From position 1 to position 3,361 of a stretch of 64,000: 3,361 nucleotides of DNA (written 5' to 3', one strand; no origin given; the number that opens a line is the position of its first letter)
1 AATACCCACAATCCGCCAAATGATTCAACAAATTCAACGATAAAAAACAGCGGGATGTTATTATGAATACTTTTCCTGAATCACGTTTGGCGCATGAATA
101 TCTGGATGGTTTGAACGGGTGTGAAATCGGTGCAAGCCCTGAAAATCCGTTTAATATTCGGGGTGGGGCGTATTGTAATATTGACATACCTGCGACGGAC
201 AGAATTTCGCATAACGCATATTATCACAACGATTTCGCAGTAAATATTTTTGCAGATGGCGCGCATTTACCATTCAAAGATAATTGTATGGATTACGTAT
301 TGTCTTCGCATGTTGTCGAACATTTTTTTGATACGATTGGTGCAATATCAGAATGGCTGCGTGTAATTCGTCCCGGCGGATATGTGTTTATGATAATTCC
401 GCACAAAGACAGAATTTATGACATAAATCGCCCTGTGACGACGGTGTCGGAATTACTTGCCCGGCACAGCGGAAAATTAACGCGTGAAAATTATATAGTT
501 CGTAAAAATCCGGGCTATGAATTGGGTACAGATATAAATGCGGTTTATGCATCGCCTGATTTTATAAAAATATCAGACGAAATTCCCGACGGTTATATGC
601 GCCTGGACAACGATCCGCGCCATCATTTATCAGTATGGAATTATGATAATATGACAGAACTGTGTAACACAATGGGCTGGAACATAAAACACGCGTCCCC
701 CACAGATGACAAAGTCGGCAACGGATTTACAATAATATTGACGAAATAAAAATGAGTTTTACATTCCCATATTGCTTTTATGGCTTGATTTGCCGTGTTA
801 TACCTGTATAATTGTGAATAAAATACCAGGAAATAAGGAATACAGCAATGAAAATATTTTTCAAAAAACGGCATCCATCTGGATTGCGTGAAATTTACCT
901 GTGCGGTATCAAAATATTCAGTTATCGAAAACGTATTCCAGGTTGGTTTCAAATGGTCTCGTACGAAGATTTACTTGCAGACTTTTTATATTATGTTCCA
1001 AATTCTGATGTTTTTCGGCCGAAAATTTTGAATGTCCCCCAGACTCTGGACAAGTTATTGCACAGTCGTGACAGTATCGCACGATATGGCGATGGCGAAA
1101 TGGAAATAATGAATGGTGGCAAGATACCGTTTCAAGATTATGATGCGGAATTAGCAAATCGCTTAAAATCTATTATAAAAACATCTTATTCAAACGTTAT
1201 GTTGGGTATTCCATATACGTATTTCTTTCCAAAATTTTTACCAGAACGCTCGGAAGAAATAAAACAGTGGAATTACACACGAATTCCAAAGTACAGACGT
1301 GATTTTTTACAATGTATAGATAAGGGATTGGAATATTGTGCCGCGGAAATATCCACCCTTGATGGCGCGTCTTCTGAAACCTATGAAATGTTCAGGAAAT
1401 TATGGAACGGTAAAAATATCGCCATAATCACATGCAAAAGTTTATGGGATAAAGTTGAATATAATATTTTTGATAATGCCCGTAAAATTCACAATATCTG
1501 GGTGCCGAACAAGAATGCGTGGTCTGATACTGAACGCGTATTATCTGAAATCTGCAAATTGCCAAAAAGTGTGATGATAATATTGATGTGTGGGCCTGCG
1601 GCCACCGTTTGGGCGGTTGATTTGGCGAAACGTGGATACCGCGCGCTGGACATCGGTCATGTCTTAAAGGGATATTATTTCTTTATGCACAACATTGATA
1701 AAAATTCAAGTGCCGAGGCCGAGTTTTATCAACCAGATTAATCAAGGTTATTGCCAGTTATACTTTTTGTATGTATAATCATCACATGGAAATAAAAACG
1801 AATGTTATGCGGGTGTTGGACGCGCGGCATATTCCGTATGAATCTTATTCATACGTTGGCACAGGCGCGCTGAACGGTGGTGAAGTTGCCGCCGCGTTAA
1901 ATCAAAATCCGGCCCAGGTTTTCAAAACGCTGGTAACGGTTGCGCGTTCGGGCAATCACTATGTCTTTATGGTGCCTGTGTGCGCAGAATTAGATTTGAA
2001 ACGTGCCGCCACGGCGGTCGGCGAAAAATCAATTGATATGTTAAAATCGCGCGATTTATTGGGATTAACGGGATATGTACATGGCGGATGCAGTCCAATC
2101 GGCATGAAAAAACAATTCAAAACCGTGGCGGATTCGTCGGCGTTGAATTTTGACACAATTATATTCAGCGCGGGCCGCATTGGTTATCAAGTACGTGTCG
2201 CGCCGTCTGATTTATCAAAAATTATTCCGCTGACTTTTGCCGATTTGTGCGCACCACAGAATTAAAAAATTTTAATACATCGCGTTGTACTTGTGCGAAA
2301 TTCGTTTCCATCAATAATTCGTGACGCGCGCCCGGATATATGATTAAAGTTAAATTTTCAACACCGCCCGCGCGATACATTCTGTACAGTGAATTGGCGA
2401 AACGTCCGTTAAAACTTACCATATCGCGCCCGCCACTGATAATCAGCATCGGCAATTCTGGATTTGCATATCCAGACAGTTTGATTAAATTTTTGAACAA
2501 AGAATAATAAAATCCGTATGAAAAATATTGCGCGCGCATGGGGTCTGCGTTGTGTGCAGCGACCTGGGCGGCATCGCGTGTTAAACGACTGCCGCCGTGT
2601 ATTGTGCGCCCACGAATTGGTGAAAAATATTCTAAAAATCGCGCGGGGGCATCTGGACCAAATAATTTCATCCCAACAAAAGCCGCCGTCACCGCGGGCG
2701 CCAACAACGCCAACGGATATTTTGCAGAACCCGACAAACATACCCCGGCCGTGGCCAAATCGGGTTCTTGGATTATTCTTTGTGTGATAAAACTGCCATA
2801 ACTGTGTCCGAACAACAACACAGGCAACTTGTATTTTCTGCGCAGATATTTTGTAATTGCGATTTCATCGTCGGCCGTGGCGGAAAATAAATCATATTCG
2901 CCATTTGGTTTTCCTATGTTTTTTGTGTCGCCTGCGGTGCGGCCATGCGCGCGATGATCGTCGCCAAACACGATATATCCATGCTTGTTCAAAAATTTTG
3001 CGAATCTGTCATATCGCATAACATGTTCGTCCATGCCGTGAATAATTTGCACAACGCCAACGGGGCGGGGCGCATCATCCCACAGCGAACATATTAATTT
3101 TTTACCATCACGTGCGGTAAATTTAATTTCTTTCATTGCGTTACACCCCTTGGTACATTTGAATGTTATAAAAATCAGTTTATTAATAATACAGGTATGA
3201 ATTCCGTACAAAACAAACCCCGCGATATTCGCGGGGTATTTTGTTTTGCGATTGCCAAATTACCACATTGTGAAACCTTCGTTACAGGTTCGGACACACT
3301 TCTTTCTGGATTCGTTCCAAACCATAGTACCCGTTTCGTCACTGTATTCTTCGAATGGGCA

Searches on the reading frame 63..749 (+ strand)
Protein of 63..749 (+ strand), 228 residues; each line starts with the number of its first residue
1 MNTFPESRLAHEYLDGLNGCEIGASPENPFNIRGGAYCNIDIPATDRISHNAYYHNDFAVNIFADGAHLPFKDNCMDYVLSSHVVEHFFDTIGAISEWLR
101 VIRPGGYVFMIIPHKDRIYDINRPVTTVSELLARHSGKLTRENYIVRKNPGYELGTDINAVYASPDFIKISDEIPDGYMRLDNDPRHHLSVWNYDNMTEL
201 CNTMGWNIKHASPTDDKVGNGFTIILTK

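Call 21: search_protein_families(library=pfam, proteins=[window:63-749:+], max_evalue=0.001)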
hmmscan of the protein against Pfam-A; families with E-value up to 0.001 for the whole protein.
window:63-749:+ (228 aa): 5 families
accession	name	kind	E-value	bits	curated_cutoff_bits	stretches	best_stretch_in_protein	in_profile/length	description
PF08241.18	Methyltransf_11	-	2.8e-11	44.3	21.2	1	36-109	20-94/95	Methyltransferase domain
PF01209.24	Ubie_methyltran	-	2.7e-05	24.1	20.1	1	47-123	91-164/233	ubiE/COQ5 methyltransferase family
PF13649.12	Methyltransf_25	-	9.6e-05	23.4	27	1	64-106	53-97/97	Methyltransferase domain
PF13489.12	Methyltransf_23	-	0.00013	22.2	27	1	28-207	38-160/164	Methyltransferase domain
PF13847.12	Methyltransf_31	-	0.00039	20.6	27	1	67-114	64-113/145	Methyltransferase domain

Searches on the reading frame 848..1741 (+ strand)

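Call 21: search_protein_families(library=pfam, proteins=[window:848-1741:+], max_evalue=0.001)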
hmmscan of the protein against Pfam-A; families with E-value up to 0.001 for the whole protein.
window:848-1741:+ (297 aa): 2 families
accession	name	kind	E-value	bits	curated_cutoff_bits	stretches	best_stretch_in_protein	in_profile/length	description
PF08759.17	GT-D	-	9.3e-47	160.1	27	1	77-288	1-216/225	Glycosyltransferase GT-D fold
PF22882.2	GT-D-like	-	0.00078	19.3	27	0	178-274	116-208/210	GT-D fold-like domain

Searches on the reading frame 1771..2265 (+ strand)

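Call 21: search_protein_families(library=pfam, proteins=[window:1771-2265:+], max_evalue=0.001)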
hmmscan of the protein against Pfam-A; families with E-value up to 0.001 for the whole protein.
window:1771-2265:+ (164 aa): 1 family
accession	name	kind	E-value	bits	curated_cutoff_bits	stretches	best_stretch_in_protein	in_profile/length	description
PF04073.20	tRNA_edit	-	3e-26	92.4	25.5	1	38-150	9-122/123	Aminoacyl-tRNA editing domain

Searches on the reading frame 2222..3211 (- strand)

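Call 21: search_protein_families(library=pfam, proteins=[window:2222-3211:-], max_evalue=0.001)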
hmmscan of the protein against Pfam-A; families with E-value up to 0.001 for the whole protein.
window:2222-3211:- (329 aa): 5 families
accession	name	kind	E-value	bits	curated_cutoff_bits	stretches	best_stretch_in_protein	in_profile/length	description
PF12146.15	Hydrolase_4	-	3.2e-35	122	27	1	49-304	2-239/239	Serine aminopeptidase, S33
PF12697.13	Abhydrolase_6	-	1.8e-08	35.8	26.3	1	67-303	17-210/217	Alpha/beta hydrolase family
PF00326.27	Peptidase_S9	-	1.5e-05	25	22.6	0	227-320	114-210/213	Prolyl oligopeptidase family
PF00561.26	Abhydrolase_1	-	9.7e-05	22.6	25.8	1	56-161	5-102/245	alpha/beta hydrolase fold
PF10230.15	LIDHydrolase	-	0.00082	19.6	27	0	67-149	18-104/262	Lipid-droplet associated hydrolase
